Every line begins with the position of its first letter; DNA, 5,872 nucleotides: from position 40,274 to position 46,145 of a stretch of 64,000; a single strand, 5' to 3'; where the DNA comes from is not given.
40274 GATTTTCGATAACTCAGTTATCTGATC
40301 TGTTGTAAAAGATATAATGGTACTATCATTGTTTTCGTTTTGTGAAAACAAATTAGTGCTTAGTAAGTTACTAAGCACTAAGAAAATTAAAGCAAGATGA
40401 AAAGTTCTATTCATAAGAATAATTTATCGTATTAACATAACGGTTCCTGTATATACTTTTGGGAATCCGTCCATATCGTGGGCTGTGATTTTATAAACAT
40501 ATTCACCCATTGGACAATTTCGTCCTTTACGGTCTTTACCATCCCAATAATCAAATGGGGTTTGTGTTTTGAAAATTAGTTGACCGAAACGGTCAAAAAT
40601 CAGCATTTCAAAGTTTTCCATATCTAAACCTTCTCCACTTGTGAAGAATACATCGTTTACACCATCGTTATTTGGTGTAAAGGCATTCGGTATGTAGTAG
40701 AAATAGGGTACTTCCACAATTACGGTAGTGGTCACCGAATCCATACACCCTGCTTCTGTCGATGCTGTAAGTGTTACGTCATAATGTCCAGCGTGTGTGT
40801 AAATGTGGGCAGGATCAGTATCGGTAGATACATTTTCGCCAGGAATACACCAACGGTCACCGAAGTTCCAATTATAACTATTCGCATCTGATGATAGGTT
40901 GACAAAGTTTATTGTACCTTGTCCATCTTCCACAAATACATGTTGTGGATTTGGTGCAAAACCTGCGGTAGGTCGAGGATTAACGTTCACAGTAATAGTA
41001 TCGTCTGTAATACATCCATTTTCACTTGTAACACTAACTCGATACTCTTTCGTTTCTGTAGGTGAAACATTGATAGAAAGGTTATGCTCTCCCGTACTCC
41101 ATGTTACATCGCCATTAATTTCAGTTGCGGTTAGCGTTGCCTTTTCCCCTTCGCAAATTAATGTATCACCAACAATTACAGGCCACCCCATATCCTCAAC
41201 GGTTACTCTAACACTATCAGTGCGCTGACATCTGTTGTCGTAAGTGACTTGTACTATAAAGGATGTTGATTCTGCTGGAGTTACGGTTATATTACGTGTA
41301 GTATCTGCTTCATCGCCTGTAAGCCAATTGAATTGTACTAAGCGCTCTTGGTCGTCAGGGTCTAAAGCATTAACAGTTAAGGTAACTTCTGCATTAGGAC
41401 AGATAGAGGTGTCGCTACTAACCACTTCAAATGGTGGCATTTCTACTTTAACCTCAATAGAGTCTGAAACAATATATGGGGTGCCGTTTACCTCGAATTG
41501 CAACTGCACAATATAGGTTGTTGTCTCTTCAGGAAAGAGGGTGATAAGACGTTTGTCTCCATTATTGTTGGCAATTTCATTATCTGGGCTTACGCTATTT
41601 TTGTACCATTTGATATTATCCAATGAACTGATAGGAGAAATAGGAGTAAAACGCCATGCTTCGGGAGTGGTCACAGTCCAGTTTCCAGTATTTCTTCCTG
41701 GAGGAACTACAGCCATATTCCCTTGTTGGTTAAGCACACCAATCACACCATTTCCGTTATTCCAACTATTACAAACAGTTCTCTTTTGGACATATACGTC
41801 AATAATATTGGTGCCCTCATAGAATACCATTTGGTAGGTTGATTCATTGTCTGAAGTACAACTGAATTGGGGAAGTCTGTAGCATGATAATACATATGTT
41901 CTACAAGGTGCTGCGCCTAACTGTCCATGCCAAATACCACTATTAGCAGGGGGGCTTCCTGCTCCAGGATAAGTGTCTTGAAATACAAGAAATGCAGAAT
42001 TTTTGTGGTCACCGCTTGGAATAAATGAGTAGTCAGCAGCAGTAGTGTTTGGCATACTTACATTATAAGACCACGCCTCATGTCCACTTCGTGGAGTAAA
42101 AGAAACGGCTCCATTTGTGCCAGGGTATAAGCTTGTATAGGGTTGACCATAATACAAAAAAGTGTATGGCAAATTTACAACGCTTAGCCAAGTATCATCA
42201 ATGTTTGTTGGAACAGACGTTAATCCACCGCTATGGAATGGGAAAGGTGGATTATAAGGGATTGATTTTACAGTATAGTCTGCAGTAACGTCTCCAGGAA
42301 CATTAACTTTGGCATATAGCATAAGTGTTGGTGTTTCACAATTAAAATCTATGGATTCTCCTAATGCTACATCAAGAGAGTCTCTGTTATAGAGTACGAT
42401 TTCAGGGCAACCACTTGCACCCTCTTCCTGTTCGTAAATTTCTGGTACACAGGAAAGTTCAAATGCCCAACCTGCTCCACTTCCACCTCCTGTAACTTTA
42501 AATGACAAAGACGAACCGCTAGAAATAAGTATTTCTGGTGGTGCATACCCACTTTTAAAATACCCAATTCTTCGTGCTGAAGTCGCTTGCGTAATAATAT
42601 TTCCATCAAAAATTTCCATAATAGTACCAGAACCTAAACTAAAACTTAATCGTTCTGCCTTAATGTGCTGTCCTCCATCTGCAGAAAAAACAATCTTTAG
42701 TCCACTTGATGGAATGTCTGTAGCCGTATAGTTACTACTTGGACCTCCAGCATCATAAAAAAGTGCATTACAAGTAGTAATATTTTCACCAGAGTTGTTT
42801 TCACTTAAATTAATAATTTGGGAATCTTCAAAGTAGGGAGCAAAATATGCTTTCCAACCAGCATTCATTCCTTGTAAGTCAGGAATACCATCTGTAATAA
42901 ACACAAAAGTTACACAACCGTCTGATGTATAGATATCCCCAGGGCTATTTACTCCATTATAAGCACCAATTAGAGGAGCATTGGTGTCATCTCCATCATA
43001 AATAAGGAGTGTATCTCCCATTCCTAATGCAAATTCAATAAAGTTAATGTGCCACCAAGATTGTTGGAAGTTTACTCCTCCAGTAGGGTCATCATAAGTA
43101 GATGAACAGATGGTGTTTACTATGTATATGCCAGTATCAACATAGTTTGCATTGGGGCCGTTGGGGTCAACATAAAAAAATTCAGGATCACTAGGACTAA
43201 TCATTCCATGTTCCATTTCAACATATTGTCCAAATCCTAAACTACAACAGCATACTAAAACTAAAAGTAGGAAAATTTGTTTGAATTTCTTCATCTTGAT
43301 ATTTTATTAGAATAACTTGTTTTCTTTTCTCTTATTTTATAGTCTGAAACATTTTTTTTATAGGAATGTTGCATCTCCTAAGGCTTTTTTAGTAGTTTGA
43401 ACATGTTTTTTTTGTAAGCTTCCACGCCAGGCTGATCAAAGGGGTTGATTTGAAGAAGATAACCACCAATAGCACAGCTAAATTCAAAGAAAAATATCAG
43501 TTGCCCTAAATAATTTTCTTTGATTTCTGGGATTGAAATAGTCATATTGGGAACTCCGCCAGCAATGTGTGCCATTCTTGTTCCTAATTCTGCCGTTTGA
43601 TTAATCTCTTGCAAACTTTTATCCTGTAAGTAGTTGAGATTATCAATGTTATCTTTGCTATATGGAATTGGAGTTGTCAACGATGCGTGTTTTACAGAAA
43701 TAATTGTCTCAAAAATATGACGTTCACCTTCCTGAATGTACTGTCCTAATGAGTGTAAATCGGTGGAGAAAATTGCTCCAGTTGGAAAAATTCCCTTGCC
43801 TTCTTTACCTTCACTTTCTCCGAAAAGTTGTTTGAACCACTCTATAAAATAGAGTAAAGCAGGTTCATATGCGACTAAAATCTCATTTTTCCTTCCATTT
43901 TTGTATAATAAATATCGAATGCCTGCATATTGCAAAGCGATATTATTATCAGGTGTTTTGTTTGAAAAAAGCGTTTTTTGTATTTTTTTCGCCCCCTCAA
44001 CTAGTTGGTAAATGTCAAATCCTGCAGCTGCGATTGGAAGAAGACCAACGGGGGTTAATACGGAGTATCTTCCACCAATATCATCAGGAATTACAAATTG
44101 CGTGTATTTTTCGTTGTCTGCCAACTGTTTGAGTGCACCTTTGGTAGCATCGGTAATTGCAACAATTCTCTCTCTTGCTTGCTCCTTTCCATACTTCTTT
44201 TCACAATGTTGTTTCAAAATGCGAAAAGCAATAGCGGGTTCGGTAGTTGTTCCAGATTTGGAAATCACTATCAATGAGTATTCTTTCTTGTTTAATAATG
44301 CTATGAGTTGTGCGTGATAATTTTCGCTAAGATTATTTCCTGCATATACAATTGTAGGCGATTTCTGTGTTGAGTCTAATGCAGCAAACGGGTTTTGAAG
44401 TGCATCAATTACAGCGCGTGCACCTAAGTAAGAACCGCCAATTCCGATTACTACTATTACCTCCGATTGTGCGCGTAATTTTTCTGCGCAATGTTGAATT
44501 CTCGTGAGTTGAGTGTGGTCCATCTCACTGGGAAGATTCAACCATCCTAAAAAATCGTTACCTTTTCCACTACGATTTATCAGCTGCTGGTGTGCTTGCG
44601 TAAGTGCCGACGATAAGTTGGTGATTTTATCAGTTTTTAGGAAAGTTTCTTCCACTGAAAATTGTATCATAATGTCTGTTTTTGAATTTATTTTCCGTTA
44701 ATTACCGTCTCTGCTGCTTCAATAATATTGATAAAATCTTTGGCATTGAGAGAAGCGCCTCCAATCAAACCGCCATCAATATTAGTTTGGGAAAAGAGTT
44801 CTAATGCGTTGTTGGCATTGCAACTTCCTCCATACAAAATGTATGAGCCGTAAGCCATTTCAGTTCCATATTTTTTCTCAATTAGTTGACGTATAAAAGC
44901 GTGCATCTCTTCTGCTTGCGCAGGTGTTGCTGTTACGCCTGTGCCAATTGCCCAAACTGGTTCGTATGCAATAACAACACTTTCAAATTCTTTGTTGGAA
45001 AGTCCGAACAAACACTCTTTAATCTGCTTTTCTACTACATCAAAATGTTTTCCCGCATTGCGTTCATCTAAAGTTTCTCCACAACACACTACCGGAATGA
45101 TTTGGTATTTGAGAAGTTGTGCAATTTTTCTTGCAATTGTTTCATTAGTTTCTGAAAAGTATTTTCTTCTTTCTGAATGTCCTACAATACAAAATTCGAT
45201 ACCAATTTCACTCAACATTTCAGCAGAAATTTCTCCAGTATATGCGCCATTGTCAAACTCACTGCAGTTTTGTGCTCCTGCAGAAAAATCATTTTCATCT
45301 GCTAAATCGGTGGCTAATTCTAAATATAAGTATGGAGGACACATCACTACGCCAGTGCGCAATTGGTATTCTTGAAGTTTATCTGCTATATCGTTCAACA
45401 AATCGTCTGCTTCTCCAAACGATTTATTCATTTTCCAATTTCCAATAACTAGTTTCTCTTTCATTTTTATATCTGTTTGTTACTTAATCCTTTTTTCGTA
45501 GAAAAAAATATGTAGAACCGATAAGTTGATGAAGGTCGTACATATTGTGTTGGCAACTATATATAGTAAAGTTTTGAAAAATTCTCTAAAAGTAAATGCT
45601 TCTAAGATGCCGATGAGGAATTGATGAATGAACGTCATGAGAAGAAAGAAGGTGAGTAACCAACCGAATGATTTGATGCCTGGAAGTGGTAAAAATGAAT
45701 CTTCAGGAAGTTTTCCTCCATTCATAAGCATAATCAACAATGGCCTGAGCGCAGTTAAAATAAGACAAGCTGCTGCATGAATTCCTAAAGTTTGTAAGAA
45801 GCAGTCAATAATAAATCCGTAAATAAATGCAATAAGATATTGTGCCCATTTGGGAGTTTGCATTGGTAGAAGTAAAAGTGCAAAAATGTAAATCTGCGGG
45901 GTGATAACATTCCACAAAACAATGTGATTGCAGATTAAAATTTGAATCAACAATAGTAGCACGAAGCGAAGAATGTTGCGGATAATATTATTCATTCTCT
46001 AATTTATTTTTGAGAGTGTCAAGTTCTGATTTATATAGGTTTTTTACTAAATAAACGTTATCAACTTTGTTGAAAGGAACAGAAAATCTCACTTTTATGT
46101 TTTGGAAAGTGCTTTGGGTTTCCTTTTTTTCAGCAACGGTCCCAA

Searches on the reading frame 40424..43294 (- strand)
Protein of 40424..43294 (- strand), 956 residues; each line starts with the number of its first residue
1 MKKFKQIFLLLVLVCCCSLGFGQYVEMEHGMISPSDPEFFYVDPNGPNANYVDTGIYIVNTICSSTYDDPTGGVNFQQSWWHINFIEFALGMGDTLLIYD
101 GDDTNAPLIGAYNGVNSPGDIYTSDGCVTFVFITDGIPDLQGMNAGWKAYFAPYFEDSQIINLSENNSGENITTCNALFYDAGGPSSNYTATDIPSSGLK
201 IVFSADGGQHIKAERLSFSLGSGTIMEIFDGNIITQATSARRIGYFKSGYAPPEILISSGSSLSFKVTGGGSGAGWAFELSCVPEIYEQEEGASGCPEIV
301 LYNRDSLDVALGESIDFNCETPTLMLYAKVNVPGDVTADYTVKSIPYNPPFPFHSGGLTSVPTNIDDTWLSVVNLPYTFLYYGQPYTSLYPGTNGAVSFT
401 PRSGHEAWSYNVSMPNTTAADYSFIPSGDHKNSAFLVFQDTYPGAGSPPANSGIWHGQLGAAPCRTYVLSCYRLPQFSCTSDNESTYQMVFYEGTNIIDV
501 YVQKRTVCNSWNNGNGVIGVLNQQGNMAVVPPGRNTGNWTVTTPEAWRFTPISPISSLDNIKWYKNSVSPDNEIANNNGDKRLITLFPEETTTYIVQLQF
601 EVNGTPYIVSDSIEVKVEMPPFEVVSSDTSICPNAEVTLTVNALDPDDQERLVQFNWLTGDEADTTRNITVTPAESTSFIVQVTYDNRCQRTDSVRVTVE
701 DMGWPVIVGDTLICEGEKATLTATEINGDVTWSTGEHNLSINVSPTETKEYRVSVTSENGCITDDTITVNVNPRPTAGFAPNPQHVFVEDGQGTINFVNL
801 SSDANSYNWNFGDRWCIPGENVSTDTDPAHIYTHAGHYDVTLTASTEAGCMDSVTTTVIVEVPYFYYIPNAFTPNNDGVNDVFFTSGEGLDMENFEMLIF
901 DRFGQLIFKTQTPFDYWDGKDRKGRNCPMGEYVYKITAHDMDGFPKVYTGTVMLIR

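Call 21: search_protein_families(library=ncbifam, proteins=[window:40424-43294:-], max_evalue=0.00001)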
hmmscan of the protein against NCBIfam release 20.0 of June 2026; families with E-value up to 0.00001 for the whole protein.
window:40424-43294:- (956 aa): 1 family
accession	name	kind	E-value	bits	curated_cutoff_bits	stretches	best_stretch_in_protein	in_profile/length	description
TIGR04131.1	Bac_Flav_CTERM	domain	1.1e-14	54.3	35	1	868-956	3-85/85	T9SS type B sorting domain-containing protein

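Call 29: search_protein_families(library=pfam, proteins=[window:40424-43294:-], max_evalue=0.001)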
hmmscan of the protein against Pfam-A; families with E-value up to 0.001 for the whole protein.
window:40424-43294:- (956 aa): 6 families
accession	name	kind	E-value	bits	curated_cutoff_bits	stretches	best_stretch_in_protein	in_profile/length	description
PF13585.12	CHU_C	-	2.8e-16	59.8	27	1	868-939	3-73/86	CHU_C Type IX secretion signal domain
PF18911.6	PKD_4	-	7e-12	45.7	27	1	794-858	23-81/85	PKD domain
PF00801.26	PKD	-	8.7e-10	38.9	23.5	1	785-856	8-77/80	PKD domain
PF19081.6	Ig_7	-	4.2e-06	27.4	27.3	0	623-699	4-80/84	Ig-like domain CHU_C associated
PF00431.26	CUB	-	0.00056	20.6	21.4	0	87-150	45-109/110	CUB domain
PF19408.5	PKD_6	-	0.00067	20.4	25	0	625-699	8-82/82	PKD-like domain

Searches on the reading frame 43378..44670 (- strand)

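Call 21: search_protein_families(library=ncbifam, proteins=[window:43378-44670:-], max_evalue=0.00001)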
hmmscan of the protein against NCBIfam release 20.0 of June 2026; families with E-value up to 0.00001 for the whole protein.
window:43378-44670:- (430 aa): 8 families
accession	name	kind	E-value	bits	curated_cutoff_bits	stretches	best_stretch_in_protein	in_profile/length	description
NF010697.0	PRK14097.1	equivalog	1.8e-190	633.3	443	1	5-430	7-435/448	glucose-6-phosphate isomerase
NF003016.0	PRK03868.1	equivalog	5.2e-67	226.5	487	1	36-429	27-409/410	glucose-6-phosphate isomerase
NF040629.1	PGI_Meth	equivalog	1.8e-52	178.8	350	1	65-421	58-393/396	glucose-6-phosphate isomerase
NF007080.0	PRK09533.1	equivalog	2.6e-48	164.6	712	2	36-297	423-674/949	bifunctional transaldolase/phosoglucose isomerase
NF010696.0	PRK14096.1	equivalog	1.8e-47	162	671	1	70-427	115-462/528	glucose-6-phosphate isomerase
NF001211.0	PRK00179.1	equivalog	1.1e-33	116.5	492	2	70-290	147-360/544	glucose-6-phosphate isomerase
NF010695.0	PRK14095.1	equivalog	3.7e-28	98.4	703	1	67-425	140-508/536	glucose-6-phosphate isomerase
TIGR02128.1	G6PI_arch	equivalog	7.1e-06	25.2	213.9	0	57-204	10-129/308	bifunctional phosphoglucose/phosphomannose isomerase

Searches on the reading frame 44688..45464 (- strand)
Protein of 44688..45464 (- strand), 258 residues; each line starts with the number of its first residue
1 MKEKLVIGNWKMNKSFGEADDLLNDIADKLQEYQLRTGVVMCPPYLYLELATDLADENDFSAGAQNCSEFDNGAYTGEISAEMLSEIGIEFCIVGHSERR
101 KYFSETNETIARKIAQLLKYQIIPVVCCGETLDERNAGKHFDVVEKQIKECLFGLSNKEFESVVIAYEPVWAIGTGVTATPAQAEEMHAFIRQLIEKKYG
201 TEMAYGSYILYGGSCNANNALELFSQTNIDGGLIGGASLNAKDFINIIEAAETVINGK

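Call 21: search_protein_families(library=ncbifam, proteins=[window:44688-45464:-], max_evalue=0.00001)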
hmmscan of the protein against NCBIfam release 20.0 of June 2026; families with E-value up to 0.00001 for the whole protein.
window:44688-45464:- (258 aa): 9 families
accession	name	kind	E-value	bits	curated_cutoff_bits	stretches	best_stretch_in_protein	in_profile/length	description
NF010569.0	PRK13962.1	equivalog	1.2e-90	304.5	883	1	2-250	397-643/645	bifunctional phosphoglycerate kinase/triosephosphate isomerase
NF000722.0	PRK00042.2-1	equivalog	2.5e-65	220.3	293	1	4-255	3-252/256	triose-phosphate isomerase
TIGR00419.1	tim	equivalog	1.5e-64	217.9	130.6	1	5-242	1-228/228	triose-phosphate isomerase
NF011163.0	PRK14565.1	equivalog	7.3e-56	189.5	298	1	5-254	4-237/240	triosephosphate isomerase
NF000728.0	PRK00042.3-2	equivalog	1e-49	169.2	255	1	6-251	3-229/231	triose-phosphate isomerase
NF012036.0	PRK15492.1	equivalog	1.8e-48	165.2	509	1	8-250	9-257/261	triosephosphate isomerase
NF011497.0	PRK14905.1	equivalog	1e-46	159.9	485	1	8-256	9-264/357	triosephosphate isomerase/PTS system glucose/sucrose-specific transporter subunit IIB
NF000729.0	PRK00042.3-3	equivalog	2.9e-31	109.1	309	1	58-248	52-231/234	triose-phosphate isomerase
NF003302.0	PRK04302.1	subfamily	4.5e-13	49.5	132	1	1-129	1-122/223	triose-phosphate isomerase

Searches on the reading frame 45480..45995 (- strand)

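Call 68: search_protein_families(library=ncbifam, proteins=[window:45480-45995:-], max_evalue=0.00001)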
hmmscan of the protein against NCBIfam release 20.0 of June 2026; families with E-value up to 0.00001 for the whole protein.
window:45480-45995:- (171 aa): 1 family
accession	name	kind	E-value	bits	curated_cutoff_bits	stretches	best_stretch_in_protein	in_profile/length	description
TIGR03426.1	shape_MreD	equivalog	3.3e-08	33.6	34.85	1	3-152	2-145/154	rod shape-determining protein MreD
